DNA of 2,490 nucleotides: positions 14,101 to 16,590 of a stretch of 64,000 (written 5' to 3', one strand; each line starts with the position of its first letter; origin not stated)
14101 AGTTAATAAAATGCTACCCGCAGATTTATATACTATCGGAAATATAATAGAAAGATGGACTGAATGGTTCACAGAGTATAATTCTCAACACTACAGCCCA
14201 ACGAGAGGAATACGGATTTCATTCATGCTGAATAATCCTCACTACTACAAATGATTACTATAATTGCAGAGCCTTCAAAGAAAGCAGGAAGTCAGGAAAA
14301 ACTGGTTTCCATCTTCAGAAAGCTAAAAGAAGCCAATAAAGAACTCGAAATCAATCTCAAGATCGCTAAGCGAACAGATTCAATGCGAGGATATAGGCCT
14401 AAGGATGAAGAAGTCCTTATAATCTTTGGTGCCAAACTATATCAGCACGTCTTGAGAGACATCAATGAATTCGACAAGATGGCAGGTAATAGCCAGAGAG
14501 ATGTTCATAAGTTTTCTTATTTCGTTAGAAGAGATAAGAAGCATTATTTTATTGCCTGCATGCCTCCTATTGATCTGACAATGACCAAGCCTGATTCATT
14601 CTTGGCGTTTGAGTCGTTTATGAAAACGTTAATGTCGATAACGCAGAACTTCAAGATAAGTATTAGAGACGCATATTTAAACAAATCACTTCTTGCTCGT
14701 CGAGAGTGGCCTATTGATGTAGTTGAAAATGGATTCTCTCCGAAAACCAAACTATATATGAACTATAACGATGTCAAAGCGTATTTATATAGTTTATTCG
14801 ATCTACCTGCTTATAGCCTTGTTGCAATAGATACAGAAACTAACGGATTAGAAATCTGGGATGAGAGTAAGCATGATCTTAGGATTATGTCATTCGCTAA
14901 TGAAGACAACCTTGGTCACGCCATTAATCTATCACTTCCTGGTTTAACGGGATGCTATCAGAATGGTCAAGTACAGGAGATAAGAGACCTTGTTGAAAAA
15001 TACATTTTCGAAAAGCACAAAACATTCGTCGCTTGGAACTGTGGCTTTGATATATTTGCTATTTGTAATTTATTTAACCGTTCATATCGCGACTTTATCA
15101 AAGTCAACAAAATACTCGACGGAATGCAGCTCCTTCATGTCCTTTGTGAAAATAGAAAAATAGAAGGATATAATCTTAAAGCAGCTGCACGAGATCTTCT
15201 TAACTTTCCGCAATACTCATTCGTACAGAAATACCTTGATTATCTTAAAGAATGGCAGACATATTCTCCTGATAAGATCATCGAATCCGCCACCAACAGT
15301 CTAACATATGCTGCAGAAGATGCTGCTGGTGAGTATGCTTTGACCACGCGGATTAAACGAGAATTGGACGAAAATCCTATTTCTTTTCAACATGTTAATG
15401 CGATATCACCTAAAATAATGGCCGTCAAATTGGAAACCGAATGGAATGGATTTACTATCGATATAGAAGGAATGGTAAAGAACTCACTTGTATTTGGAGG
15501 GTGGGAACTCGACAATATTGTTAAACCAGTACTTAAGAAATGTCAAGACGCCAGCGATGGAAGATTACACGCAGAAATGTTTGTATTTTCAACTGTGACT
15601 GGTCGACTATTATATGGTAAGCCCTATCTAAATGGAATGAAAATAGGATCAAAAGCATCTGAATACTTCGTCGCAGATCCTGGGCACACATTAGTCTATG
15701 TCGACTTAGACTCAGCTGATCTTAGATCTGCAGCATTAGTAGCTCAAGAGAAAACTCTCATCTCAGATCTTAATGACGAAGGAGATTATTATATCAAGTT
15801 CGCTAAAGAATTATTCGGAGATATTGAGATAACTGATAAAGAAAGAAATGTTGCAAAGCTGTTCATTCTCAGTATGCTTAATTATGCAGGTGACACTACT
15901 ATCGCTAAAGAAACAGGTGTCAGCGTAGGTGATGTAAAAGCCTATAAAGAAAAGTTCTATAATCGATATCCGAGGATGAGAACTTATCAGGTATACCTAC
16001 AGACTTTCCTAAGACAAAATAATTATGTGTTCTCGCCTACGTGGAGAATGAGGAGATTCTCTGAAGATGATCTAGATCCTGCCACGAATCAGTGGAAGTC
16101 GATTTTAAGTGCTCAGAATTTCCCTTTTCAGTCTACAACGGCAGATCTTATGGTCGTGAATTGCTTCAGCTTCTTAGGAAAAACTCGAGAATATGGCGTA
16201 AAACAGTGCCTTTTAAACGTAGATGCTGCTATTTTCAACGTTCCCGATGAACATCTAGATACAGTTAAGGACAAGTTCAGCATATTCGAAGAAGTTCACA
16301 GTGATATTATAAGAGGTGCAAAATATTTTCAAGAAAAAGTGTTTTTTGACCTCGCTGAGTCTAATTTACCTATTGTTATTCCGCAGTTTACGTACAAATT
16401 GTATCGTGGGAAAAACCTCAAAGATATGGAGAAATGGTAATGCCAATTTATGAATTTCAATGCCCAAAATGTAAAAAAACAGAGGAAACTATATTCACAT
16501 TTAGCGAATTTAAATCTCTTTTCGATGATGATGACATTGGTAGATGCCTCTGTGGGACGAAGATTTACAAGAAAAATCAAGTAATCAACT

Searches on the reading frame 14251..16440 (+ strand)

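Call 8: search_protein_families(library=pfam, proteins=[window:14251-16440:+], max_evalue=0.01)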
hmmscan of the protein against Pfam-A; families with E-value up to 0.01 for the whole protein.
window:14251-16440:+ (729 aa): 2 families
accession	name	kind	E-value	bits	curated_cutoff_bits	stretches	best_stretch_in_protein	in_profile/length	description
PF00476.26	DNA_pol_A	-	6.6e-30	104.7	34.3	1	428-675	96-352/381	DNA polymerase family A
PF01612.26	DNA_pol_A_exo1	-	0.00015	22.1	23.6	1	187-372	19-172/173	3'-5' exonuclease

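Call 9: search_protein_families(library=phrogs, proteins=[window:14251-16440:+], max_evalue=0.001)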
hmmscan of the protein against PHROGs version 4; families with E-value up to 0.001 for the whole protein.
window:14251-16440:+ (729 aa): 4 families
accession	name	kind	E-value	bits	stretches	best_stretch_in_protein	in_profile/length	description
phrog_17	-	DNA, RNA and nucleotide metabolism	1e-44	153.9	2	434-670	956-1198/1445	DNA polymerase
phrog_2573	-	DNA, RNA and nucleotide metabolism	7.3e-10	39.5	1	470-672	6-237/336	DNA polymerase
phrog_15971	-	DNA, RNA and nucleotide metabolism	3.3e-07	30.8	1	434-575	119-255/376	DNA polymerase I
phrog_5995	-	DNA, RNA and nucleotide metabolism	0.00023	21.8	1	548-687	10-125/236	DNA polymerase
